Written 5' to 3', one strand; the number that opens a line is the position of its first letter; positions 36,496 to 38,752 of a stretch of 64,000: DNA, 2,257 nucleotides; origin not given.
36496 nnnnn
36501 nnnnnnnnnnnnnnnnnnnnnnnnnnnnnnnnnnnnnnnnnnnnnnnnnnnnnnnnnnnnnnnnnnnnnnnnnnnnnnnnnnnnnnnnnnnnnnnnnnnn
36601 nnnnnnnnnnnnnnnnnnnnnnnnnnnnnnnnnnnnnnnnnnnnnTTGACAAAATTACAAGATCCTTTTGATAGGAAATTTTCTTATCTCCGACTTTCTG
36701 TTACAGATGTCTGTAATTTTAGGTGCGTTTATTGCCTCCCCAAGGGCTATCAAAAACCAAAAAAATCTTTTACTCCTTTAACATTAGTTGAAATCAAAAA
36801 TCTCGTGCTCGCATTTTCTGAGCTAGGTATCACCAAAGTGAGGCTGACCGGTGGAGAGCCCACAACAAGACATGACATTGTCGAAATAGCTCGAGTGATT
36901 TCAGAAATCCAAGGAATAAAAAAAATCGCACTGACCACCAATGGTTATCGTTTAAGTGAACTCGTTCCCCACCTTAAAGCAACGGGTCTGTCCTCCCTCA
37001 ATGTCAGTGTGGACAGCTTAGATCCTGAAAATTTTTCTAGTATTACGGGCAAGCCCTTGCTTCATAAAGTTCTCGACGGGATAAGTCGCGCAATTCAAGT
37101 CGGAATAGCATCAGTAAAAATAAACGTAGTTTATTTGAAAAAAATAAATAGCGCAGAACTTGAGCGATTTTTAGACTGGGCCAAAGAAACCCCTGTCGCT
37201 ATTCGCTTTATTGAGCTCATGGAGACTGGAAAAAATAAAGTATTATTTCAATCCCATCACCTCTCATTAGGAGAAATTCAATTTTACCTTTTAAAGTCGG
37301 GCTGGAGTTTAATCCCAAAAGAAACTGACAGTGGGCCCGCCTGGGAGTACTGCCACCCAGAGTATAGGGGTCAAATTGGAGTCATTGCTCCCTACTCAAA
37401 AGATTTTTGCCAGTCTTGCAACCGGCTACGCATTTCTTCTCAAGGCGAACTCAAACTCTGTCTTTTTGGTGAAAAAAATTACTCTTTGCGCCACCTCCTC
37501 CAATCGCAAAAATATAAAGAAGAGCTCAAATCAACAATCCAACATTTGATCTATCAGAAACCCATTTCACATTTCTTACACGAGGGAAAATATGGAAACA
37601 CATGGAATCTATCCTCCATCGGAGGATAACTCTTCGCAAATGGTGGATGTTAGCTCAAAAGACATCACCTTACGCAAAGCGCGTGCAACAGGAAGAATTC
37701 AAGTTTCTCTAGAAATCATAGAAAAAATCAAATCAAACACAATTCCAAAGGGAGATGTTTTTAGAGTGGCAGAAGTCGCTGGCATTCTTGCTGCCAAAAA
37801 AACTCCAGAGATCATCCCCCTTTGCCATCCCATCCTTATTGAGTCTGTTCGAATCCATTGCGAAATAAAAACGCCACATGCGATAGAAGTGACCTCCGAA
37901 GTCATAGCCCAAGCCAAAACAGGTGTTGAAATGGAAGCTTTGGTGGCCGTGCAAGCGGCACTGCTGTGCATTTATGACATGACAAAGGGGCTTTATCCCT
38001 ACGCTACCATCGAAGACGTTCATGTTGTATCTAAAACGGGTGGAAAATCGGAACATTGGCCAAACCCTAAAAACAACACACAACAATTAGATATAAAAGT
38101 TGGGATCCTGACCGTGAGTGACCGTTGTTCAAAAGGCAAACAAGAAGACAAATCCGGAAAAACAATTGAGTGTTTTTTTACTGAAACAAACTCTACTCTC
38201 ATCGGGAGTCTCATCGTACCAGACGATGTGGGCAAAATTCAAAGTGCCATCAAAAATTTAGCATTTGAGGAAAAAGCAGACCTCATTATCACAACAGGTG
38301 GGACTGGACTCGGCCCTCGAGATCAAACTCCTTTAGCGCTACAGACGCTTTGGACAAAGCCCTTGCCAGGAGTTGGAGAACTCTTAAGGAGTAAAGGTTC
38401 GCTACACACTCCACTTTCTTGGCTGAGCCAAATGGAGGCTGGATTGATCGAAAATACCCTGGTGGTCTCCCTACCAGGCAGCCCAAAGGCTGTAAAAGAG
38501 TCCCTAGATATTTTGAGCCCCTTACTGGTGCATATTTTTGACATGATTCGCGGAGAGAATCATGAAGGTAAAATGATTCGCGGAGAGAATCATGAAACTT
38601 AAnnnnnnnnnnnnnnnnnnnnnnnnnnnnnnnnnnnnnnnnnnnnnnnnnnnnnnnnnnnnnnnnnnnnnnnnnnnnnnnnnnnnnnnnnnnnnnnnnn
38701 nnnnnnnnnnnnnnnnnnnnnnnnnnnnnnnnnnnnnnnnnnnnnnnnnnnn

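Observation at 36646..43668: Self-contained molybdenum-cofactor module fused to the enzyme operon, with two gene fusions and an embedded transporter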

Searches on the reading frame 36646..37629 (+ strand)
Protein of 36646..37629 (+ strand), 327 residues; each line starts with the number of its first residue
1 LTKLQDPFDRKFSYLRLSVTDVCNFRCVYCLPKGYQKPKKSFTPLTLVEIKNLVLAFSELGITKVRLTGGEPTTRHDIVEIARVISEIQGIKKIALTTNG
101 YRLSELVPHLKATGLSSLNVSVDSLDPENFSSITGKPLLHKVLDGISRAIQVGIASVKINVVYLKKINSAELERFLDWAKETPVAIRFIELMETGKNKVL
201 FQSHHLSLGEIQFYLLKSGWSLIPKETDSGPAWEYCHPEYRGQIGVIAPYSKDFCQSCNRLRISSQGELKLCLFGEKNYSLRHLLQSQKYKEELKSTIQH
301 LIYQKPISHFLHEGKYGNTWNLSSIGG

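Call 3: search_protein_families(library=pfam, proteins=[window:36646-37629:+])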
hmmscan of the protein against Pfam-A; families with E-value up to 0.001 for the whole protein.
window:36646-37629:+ (327 aa): 3 families
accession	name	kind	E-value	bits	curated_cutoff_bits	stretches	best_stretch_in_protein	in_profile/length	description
PF06463.18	Mob_synth_C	-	4.5e-33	114.4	37.4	1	185-310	2-127/128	Molybdenum Cofactor Synthesis C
PF04055.27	Radical_SAM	-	1.9e-30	106.7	29.5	1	18-179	2-166/166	Radical SAM superfamily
PF13353.11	Fer4_12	-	9.1e-08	32.9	22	1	22-123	14-114/137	4Fe-4S single cluster domain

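Call 5: search_protein_families(library=ncbifam, proteins=[window:36646-37629:+])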
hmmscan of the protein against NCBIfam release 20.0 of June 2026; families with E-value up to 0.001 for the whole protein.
window:36646-37629:+ (327 aa): 52 families (the best 25 are shown)
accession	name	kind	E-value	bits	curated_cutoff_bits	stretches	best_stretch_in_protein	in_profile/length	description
TIGR02666.1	moaA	equivalog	2.6e-99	332.4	284.05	1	4-327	1-336/336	GTP 3',8-cyclase MoaA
TIGR02668.1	moaA_archaeal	equivalog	7.2e-68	228.8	325.25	1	4-302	1-295/303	GTP 3',8-cyclase MoaA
NF001199.0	PRK00164.2-1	equivalog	4.5e-67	226.4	231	1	3-304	2-300/308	GTP 3',8-cyclase MoaA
NF045646.2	rSAM_Se_TrsS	equivalog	1.2e-20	73.5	490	1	17-188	90-260/441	radical SAM (seleno)protein TrsS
NF045702.1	rSAM_GDGT_ether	equivalog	4.2e-17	61.9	450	1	16-189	89-263/486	tetraether lipid synthase Tes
TIGR04317.1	W_rSAM_matur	equivalog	1.5e-16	60.4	380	1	13-184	4-176/349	tungsten cofactor oxidoreductase radical SAM maturase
TIGR04545.1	rSAM_ahbD_hemeb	equivalog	4.6e-16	59.2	500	1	18-200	5-184/339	heme b synthase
TIGR03962.1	mycofact_rSAM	equivalog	2.4e-15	56.5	265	1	18-206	17-200/339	mycofactocin radical SAM maturase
NF038283.1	viperin_w_prok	equivalog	1.4e-14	53.9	180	1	19-169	8-168/281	viperin family antiviral radical SAM protein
TIGR04546.1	rSAM_ahbC_deAc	equivalog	1.6e-14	53.5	650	1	17-202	43-224/390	12,18-didecarboxysiroheme deacetylase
TIGR04347.1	pseudo_SAM_Halo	equivalog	1e-13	51.4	525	1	18-184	43-204/390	TIGR04347 family pseudo-SAM/SPASM protein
NF050035.1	rSAM_WgK_link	exception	1.1e-13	50.9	650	1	15-150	11-144/367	radical SAM/SPASM peptide maturase WgkB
TIGR04103.1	rSAM_nif11_3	equivalog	5.4e-13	48.3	725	1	11-155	3-143/412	nif11-class peptide radical SAM maturase 3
TIGR04466.1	rSAM_BlsE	equivalog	5.9e-13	49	400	1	14-162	4-146/327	cytosylglucuronate decarboxylase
TIGR04251.1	SCM_rSAM_ScmF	equivalog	1.3e-12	47.8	400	1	17-211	8-203/353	SynChlorMet cassette radical SAM/SPASM protein ScmF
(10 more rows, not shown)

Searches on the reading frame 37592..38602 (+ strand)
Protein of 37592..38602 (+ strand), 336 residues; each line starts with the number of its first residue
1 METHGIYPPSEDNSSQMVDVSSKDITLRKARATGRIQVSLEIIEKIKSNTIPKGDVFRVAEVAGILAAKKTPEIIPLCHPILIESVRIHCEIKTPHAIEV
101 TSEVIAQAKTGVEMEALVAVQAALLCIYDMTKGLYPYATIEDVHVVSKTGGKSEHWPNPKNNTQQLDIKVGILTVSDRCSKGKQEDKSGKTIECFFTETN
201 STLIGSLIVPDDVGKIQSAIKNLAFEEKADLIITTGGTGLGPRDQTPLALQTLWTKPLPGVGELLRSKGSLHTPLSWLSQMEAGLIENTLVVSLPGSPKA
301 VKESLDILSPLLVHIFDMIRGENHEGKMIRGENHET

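Call 3: search_protein_families(library=pfam, proteins=[window:37592-38602:+])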
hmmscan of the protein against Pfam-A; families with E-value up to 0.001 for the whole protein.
window:37592-38602:+ (336 aa): 2 families
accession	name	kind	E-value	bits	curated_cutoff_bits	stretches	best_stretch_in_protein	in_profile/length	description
PF01967.27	MoaC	-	1.2e-48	165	27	1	17-151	1-136/136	MoaC family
PF00994.29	MoCF_biosynth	-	2.3e-27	95.9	26.6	1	171-313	1-143/144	Probable molybdopterin binding domain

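Call 5: search_protein_families(library=ncbifam, proteins=[window:37592-38602:+])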
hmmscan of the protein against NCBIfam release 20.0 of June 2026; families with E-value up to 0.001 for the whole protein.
window:37592-38602:+ (336 aa): 12 families
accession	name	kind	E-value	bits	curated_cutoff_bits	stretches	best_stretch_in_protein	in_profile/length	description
NF002947.1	PRK03604.1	equivalog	4e-105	351.4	285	1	17-324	1-301/301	bifunctional molybdenum cofactor biosynthesis protein MoaC/MoaB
NF006870.0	PRK09364.1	subfamily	3.1e-53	179.8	162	1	11-157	11-158/161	cyclic pyranopterin monophosphate synthase MoaC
TIGR00581.1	moaC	equivalog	2.9e-50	169.9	141.5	1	14-153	9-148/148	cyclic pyranopterin monophosphate synthase MoaC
NF011069.0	PRK14499.1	equivalog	3.4e-48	164.3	457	1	11-172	8-170/308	cyclic pyranopterin monophosphate synthase MoaC/MOSC-domain-containing protein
NF008999.0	PRK12343.1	equivalog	3.1e-44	150.4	171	1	12-149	9-152/156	cyclic pyranopterin monophosphate synthase MoaC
NF006932.0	PRK09417.1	equivalog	2.8e-33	115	158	1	168-307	4-145/193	molybdopterin adenylyltransferase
NF011070.0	PRK14500.1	equivalog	3e-31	108.9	606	1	11-154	13-161/358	putative bifunctional molybdopterin-guanine dinucleotide biosynthesis protein MoaC/MobA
TIGR00177.1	molyb_syn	domain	4.2e-29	101.4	85.35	1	168-308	2-145/148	molybdenum cofactor synthesis domain-containing protein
TIGR02667.1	moaB_proteo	equivalog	2.6e-26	92.3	222.4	1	166-306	3-142/163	molybdenum cofactor biosynthesis protein B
NF007960.1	PRK10680.1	equivalog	0.00045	19.1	440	0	177-251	190-262/401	molybdopterin molybdotransferase MoeA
NF002291.0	PRK01215.1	equivalog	0.00071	18.7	293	0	206-250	42-84/264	nicotinamide mononucleotide deamidase-related protein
NF011067.0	PRK14497.1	equivalog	0.00087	18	536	0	192-245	211-262/546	putative molybdopterin biosynthesis protein MoeA/unknown domain fusion protein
